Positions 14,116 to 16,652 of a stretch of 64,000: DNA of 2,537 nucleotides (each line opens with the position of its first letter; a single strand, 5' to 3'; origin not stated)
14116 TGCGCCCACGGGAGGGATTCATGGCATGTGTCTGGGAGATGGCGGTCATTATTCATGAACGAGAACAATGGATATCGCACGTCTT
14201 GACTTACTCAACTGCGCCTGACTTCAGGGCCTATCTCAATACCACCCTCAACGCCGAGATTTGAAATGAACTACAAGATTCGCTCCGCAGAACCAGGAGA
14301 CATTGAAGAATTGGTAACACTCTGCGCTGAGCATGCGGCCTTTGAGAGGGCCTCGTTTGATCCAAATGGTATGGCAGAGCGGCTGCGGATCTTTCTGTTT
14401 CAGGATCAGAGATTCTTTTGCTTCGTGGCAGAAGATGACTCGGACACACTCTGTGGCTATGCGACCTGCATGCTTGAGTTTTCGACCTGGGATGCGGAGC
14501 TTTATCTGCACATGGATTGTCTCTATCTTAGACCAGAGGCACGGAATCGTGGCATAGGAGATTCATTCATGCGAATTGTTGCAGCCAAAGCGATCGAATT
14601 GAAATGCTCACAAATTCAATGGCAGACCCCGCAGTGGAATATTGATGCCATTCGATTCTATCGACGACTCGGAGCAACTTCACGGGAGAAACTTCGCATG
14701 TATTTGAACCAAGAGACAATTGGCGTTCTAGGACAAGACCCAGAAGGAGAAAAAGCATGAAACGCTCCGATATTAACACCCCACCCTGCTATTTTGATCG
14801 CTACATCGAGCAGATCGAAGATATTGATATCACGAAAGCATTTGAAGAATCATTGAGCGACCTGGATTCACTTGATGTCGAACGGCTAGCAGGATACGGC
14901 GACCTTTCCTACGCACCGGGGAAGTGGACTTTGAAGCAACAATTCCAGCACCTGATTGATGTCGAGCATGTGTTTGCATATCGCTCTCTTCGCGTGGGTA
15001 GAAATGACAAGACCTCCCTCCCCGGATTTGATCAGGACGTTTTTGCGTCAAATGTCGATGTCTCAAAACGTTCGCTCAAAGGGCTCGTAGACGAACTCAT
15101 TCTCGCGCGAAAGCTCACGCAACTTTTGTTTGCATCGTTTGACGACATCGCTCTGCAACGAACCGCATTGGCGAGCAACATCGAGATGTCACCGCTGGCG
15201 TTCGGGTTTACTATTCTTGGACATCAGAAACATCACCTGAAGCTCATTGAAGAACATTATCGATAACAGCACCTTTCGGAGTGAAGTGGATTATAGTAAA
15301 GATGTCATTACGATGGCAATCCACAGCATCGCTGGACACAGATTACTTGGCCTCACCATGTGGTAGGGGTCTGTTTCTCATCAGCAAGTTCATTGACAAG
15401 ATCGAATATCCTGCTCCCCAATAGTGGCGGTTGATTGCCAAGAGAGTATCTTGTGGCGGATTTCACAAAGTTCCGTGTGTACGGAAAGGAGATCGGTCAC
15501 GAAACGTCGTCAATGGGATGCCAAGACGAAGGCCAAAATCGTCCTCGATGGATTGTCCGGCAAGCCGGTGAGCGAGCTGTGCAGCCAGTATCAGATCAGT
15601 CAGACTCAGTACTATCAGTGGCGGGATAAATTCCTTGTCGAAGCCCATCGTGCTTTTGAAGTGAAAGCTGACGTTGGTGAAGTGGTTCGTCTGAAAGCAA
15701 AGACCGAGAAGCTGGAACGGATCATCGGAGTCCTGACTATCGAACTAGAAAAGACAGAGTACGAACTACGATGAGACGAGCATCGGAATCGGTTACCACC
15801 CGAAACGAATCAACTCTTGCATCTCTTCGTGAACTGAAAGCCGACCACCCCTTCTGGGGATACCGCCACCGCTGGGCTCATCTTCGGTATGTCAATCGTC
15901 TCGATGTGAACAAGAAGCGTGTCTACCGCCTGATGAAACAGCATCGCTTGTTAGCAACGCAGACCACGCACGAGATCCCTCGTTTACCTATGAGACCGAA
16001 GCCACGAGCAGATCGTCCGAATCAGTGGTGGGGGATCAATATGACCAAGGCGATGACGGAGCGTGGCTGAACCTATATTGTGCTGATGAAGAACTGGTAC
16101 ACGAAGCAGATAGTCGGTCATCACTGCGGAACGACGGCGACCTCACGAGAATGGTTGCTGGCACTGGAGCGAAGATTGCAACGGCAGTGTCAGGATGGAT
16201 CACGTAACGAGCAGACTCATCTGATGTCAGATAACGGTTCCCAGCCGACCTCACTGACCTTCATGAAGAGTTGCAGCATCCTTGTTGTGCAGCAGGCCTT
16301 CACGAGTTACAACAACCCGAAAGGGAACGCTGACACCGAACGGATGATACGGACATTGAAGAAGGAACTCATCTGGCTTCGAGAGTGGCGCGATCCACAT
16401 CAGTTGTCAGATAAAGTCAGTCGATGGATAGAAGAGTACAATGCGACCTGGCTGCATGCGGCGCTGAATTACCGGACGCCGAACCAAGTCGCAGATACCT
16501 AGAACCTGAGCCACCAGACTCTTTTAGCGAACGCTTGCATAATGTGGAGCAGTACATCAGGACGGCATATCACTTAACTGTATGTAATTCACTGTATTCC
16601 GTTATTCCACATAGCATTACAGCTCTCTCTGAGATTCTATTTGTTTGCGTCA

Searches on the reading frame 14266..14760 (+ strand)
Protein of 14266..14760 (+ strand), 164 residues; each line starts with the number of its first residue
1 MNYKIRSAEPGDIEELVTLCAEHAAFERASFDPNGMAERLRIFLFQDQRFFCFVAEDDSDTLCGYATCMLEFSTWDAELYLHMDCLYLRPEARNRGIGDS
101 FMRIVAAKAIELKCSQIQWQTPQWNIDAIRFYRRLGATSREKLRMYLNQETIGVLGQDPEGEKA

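Call 41: search_protein_families(library=pfam, proteins=[window:14266-14760:+], max_evalue=0.01)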
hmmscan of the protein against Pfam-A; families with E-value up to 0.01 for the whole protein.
window:14266-14760:+ (164 aa): 5 families
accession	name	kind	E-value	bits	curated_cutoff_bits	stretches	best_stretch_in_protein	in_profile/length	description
PF00583.31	Acetyltransf_1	-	2.8e-14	53.8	20.7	1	31-136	16-115/116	Acetyltransferase (GNAT) family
PF13508.13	Acetyltransf_7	-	9.2e-11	42.4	27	1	51-136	4-81/84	Acetyltransferase (GNAT) domain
PF13302.13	Acetyltransf_3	-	6.5e-06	27.3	25.4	1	5-137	4-137/138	Acetyltransferase (GNAT) domain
PF13673.13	Acetyltransf_10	-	7.2e-05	23.2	23.6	1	39-136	21-106/128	Acetyltransferase (GNAT) domain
PF08445.16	FR47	-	0.00074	19.9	22.1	1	83-141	24-81/86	FR47-like protein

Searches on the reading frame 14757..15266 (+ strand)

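Call 41: search_protein_families(library=pfam, proteins=[window:14757-15266:+], max_evalue=0.01)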
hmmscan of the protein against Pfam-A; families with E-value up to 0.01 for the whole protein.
window:14757-15266:+ (169 aa): 1 family
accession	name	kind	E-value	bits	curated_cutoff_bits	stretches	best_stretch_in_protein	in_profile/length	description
PF12867.12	DinB_2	-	3.3e-11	44.2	24.8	1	52-164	25-128/128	DinB superfamily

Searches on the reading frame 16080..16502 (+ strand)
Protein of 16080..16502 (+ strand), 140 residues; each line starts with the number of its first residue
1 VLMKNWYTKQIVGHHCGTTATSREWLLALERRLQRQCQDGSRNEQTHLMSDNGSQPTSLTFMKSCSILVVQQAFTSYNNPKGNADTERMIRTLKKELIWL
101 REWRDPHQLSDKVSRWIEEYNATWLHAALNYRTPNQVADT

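Call 41: search_protein_families(library=pfam, proteins=[window:16080-16502:+], max_evalue=0.01)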
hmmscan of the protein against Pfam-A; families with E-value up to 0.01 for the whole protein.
window:16080-16502:+ (140 aa): 2 families
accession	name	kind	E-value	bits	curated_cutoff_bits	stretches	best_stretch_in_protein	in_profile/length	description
PF13683.12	rve_3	-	6.2e-12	45.5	26.5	1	70-134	3-67/67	Integrase core domain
PF00665.32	rve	-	0.008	16.9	32.6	0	5-80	31-102/102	Integrase core domain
